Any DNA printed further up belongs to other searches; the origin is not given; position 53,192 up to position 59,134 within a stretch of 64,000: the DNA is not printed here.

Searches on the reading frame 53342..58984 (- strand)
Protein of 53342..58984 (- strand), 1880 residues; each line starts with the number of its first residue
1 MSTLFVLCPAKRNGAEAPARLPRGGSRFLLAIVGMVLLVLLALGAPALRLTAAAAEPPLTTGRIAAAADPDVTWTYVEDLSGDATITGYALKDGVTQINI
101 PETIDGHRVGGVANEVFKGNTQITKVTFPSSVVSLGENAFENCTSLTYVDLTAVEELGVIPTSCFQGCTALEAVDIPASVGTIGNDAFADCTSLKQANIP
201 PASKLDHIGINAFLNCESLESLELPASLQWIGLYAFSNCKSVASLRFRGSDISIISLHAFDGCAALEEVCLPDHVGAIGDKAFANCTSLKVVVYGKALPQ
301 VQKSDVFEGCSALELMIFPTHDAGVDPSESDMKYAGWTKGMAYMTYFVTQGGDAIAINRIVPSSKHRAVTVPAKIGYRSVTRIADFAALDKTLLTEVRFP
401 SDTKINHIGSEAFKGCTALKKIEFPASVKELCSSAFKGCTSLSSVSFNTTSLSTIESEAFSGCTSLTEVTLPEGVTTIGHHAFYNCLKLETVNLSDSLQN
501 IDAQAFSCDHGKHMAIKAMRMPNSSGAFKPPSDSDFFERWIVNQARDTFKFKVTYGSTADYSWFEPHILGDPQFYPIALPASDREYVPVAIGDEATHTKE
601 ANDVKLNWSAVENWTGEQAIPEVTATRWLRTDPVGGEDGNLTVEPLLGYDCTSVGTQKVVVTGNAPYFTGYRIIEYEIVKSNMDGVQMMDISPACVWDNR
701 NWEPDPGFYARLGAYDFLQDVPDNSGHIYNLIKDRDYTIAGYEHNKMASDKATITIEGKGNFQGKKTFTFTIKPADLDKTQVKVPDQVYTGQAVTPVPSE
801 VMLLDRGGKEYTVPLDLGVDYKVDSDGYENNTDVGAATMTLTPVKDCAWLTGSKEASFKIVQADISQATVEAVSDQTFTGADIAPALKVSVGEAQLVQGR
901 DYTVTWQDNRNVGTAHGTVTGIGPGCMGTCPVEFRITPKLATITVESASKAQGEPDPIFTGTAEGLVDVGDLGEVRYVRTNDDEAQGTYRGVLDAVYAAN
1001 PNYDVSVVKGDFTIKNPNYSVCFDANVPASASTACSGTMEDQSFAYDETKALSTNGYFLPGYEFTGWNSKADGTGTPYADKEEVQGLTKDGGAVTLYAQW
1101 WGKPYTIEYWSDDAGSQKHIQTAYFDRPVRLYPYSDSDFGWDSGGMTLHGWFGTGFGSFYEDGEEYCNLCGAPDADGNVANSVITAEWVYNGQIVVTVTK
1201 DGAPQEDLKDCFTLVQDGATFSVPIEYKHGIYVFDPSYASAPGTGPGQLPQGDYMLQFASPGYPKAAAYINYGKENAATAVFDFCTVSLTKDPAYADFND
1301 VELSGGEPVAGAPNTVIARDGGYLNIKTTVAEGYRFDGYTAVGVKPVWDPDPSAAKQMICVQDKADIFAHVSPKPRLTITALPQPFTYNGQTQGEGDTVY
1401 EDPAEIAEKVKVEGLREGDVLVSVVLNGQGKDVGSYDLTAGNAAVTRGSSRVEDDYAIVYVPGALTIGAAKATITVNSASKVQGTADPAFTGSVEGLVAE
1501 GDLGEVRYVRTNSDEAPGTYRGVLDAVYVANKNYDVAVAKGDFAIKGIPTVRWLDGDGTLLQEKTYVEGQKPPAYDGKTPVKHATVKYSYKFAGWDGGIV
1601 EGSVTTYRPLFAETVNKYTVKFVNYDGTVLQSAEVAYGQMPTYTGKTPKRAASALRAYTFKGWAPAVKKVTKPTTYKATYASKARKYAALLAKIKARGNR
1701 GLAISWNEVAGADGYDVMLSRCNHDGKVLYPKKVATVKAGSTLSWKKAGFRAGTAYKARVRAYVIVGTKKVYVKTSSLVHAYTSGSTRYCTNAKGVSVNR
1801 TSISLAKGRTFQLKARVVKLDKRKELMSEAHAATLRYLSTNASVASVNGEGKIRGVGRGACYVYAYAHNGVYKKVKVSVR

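Call 5: search_protein_families(library=pfam, proteins=[window:53342-58984:-], max_evalue=0.1)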
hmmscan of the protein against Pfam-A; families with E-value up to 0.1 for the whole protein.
window:53342-58984:- (1880 aa): 7 families
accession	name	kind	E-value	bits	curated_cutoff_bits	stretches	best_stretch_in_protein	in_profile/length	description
PF13306.12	LRR_5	-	3.7e-77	256.8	27.7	3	390-507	9-121/127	BspA type Leucine rich repeat region (6 copies)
PF18676.6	MBG_2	-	7e-20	71.8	25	3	1473-1543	2-71/72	MBG domain (YGX type)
PF13855.12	LRR_8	-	5.1e-18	65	27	1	429-471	14-56/61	Leucine rich repeat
PF09479.16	Flg_new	-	0.00032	21.2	27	1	1037-1099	10-65/65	Listeria-Bacteroides repeat domain (List_Bact_rpt)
PF23952.1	LRR_EndoS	-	0.00038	21.1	27.9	0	404-470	46-112/116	Endo-beta-N-acetylglucosaminidase EndoS LRR domain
PF02368.24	Big_2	-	0.00074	19.9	22.8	1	1794-1875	3-76/79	Bacterial Ig-like domain (group 2)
PF18998.6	Flg_new_2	-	0.094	13.2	23.6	0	1060-1100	33-69/73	Divergent InlB B-repeat domain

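Call 6: search_protein_families(library=ncbifam, proteins=[window:53342-58984:-], max_evalue=0.1)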
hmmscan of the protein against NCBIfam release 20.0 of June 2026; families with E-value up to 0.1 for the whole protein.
window:53342-58984:- (1880 aa): 3 families
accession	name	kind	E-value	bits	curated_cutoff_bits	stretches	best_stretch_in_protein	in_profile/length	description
NF047961.1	adhesin_HupY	equivalog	1.7e-22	79.4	1250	4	160-285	200-320/978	leucine-rich repeat adhesin HupY/LrrG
NF045861.1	glide_Gli349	exception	1.3e-15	55.3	1750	3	451-507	2687-2742/3169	gliding machinery surface structure protein Gli349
NF053514.2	JUQZ_fam_ocin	equivalog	0.01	16.1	40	1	1840-1871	66-97/107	BLB8/JUQZ-1 family protein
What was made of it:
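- Tried and rejected: Pfam and NCBIfam on the full protein gave nothing above cut-off (calls 5, 6).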
